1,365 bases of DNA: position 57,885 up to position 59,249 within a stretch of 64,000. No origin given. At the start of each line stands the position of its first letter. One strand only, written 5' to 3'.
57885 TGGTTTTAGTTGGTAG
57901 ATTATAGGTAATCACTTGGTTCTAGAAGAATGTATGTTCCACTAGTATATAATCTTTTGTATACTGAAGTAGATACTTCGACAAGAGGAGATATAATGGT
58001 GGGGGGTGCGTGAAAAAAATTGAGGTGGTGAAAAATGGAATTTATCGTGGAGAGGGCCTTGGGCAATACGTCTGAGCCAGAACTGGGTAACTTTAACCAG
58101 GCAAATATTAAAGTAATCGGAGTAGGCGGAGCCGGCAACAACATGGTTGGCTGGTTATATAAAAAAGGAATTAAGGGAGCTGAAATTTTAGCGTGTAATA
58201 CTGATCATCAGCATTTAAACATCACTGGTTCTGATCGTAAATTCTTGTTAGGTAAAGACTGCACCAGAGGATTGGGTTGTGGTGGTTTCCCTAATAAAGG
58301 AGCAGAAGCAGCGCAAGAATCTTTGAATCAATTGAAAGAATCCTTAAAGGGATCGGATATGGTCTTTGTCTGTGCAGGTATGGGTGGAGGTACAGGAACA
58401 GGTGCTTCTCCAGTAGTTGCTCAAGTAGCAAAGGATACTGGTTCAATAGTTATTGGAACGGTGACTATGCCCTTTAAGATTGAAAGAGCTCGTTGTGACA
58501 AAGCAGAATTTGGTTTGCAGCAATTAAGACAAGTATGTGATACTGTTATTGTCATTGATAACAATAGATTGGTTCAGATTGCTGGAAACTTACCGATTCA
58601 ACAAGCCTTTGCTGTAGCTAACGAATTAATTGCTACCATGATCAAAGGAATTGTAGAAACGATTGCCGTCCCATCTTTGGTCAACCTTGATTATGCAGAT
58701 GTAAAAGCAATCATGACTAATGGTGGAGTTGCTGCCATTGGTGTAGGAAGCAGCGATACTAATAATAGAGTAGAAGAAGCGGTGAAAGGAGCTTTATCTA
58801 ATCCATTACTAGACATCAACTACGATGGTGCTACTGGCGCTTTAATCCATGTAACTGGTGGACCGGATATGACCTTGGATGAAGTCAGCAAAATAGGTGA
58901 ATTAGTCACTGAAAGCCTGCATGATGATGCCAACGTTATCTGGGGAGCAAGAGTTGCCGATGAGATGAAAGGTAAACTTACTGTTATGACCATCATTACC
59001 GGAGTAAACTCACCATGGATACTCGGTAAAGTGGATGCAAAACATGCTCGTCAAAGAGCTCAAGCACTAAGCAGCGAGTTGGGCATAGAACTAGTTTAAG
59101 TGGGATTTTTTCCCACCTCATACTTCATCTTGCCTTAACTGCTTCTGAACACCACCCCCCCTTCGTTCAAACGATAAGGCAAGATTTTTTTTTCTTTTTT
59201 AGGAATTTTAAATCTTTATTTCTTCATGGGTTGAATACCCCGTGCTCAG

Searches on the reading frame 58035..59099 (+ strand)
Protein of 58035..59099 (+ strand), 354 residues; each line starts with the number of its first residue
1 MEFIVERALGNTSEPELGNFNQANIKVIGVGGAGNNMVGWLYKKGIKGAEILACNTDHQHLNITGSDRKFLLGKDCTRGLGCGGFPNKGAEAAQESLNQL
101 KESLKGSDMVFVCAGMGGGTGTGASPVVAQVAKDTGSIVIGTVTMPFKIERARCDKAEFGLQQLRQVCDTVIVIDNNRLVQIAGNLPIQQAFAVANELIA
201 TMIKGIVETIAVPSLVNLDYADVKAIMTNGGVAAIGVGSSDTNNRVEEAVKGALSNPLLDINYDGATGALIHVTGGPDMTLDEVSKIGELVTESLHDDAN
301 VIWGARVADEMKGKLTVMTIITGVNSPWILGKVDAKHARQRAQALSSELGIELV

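Call 49: search_protein_families(library=pfam, proteins=[window:58035-59099:+])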
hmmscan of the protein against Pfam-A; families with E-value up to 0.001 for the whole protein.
window:58035-59099:+ (354 aa): 2 families
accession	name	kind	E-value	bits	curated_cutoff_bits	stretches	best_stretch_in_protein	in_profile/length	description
PF00091.31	Tubulin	-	2.1e-46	159.1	33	1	24-183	1-189/190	Tubulin/FtsZ family, GTPase domain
PF12327.13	FtsZ_C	-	9.8e-33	112.8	27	1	231-324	1-94/95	FtsZ family, C-terminal domain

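Call 56: find_homologous_proteins(query=window:58035-59099:+, max_evalue=1e-30)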
Query window:58035-59099:+ (354 aa): 8000 proteins with E <= 1e-30 among 8000 candidates; the best 120 are listed.
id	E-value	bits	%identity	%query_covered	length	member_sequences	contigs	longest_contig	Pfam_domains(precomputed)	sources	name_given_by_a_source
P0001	1.9e-203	693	90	100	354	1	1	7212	PF00091.32,PF12327.14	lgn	-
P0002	4.5e-203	692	89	100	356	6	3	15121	PF00091.32,PF12327.14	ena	-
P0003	7.8e-203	691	90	100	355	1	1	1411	PF00091.32,PF12327.14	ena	-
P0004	1.7e-202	690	89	100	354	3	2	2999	PF00091.32,PF12327.14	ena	-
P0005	1.7e-202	690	89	100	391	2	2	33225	PF00091.32,PF12327.14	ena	-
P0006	2.4e-202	690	90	100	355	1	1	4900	PF00091.32,PF12327.14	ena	-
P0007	3.7e-202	689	89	100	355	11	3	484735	PF00091.32,PF12327.14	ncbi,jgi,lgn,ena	-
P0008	4.2e-202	689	89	100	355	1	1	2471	PF00091.32,PF12327.14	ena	-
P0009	5.5e-202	688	89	100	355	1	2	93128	PF00091.32,PF12327.14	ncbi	-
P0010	6.2e-202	688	90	100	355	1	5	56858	PF00091.32,PF12327.14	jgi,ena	jgi:cell division protein FtsZ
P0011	7.7e-202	688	89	100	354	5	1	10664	PF00091.32,PF12327.14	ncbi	-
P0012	8.2e-202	688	90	100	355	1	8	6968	PF00091.32,PF12327.14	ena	-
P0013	8.6e-202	688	89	100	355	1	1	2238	PF00091.32,PF12327.14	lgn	-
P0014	8.9e-202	688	89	100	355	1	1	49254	PF00091.32,PF12327.14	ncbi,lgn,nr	ncbi:cell division protein FtsZ [Candidatus Woesearchaeota archaeon]|nr:cell division protein FtsZ [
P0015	1.0e-201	688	89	100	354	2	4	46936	PF00091.32,PF12327.14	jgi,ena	-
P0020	1.5e-201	687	89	100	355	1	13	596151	PF00091.32,PF12327.14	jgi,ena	jgi:cell division protein FtsZ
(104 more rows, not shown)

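Call 60: find_encoding_contigs(protein=P0007, flank=10000, max_places=3)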
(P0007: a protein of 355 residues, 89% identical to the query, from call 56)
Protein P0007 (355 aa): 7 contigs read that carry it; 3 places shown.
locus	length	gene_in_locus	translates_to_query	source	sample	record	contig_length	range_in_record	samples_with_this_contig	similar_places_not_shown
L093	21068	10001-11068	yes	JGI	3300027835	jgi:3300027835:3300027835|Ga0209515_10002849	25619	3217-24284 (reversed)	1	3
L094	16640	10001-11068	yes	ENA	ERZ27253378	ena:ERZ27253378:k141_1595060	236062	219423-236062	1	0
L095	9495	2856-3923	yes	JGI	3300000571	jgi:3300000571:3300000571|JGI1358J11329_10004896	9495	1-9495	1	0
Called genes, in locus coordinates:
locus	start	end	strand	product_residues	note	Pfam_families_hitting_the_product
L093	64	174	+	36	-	-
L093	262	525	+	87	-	PF00111:Fer2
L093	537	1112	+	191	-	PF00578:AhpC-TSA, PF08534:Redoxin, PF10417:1-cysPrx_C (weak)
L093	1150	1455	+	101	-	-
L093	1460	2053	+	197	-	PF02777:Sod_Fe_C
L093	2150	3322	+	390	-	PF14397:ATPgrasp_ST (weak), PF14398:ATPgrasp_YheCD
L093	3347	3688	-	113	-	PF01336:tRNA_anti-codon (weak)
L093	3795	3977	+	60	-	-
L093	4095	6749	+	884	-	PF00690:Cation_ATPase_N, PF00122:E1-E2_ATPase, PF00702:Hydrolase, PF13246:Cation_ATPase, PF08282:Hydrolase_3 (faint), PF00689:Cation_ATPase_C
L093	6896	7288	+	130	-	PF01092:Ribosomal_S6e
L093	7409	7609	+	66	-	-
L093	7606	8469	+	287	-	-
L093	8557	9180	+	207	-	PF14512:TM1586_NiRdase (faint), PF00881:Nitroreductase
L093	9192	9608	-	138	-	-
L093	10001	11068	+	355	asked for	PF00091:Tubulin, PF12327:FtsZ_C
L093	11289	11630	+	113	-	-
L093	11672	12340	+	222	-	PF00702:Hydrolase (weak)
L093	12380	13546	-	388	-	-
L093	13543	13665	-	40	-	-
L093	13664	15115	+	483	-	PF00587:tRNA-synt_2b, PF03129:HGTP_anticodon, PF09180:ProRS-C_1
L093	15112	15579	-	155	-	PF03975:CheD (faint)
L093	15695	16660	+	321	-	-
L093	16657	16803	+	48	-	-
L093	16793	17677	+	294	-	PF00069:Pkinase, PF07714:PK_Tyr_Ser-Thr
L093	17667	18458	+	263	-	-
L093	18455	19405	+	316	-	PF00069:Pkinase, PF07714:PK_Tyr_Ser-Thr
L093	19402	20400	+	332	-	PF07714:PK_Tyr_Ser-Thr, PF00069:Pkinase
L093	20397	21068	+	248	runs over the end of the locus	-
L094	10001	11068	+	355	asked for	PF00091:Tubulin, PF12327:FtsZ_C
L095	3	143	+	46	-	?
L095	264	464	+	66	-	-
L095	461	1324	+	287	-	-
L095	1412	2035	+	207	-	PF14512:TM1586_NiRdase (faint), PF00881:Nitroreductase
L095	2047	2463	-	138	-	-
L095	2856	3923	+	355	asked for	PF00091:Tubulin, PF12327:FtsZ_C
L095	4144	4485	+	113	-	-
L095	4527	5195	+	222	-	PF00702:Hydrolase (weak)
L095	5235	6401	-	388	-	-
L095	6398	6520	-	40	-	-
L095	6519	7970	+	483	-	PF00587:tRNA-synt_2b, PF03129:HGTP_anticodon, PF09180:ProRS-C_1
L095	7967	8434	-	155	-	PF03975:CheD (faint)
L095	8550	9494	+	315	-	?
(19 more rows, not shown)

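Call 61: find_encoding_contigs(protein=P0020, flank=10000, max_places=3)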
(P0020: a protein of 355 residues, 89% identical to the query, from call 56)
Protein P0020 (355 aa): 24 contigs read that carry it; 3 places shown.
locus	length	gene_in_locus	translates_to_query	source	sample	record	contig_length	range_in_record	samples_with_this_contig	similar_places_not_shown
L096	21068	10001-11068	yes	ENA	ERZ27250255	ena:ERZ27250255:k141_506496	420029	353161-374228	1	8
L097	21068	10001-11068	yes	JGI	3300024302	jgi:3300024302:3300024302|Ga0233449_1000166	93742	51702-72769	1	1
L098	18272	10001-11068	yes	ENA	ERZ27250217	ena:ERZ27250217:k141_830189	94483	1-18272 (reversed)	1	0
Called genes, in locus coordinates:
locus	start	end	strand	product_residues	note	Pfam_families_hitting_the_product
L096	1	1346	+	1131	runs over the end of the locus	PF02412:TSP_3, PF05048:NosD (weak), PF13229:Beta_helix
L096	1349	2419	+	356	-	PF01034:Syndecan (faint)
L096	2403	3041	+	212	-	-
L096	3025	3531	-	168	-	-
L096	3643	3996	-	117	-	PF01336:tRNA_anti-codon (weak)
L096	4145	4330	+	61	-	-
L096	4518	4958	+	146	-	PF01092:Ribosomal_S6e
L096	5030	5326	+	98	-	-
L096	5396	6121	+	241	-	-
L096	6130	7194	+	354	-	-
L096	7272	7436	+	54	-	-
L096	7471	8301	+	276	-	-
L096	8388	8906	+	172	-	-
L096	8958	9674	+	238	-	PF00881:Nitroreductase, PF14512:TM1586_NiRdase (faint), PF00881:Nitroreductase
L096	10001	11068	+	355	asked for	PF00091:Tubulin, PF12327:FtsZ_C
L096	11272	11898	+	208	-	-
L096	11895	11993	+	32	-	-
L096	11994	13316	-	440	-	PF02310:B12-binding (weak), PF04055:Radical_SAM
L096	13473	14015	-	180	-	PF00226:DnaJ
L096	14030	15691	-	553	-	PF04851:ResIII, PF00270:DEAD, PF14617:CMS1 (weak), PF00271:Helicase_C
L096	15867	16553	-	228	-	-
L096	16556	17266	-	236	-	-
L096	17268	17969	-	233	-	-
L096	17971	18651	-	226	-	-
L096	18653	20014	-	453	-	PF02310:B12-binding, PF04055:Radical_SAM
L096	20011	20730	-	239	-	-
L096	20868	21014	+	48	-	-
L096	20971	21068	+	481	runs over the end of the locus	PF00587:tRNA-synt_2b, PF03129:HGTP_anticodon, PF09180:ProRS-C_1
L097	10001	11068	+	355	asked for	PF00091:Tubulin, PF12327:FtsZ_C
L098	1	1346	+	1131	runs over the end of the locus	PF02412:TSP_3, PF05048:NosD (weak), PF13229:Beta_helix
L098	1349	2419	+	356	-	PF01034:Syndecan (faint)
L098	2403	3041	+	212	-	-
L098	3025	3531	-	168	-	-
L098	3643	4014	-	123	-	PF01336:tRNA_anti-codon (weak)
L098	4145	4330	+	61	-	-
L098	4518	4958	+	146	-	PF01092:Ribosomal_S6e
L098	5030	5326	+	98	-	-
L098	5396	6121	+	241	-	-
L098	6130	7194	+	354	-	-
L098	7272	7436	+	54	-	-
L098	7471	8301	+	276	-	-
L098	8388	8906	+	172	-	-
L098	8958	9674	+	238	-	PF00881:Nitroreductase, PF14512:TM1586_NiRdase (faint), PF00881:Nitroreductase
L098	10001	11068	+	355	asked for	PF00091:Tubulin, PF12327:FtsZ_C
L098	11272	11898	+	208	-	-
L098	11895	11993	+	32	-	-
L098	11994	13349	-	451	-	PF02310:B12-binding (weak), PF04055:Radical_SAM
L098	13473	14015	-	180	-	PF00226:DnaJ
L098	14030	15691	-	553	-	PF04851:ResIII, PF00270:DEAD, PF14617:CMS1 (weak), PF00271:Helicase_C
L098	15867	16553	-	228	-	-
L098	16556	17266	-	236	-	-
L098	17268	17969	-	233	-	-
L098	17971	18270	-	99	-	?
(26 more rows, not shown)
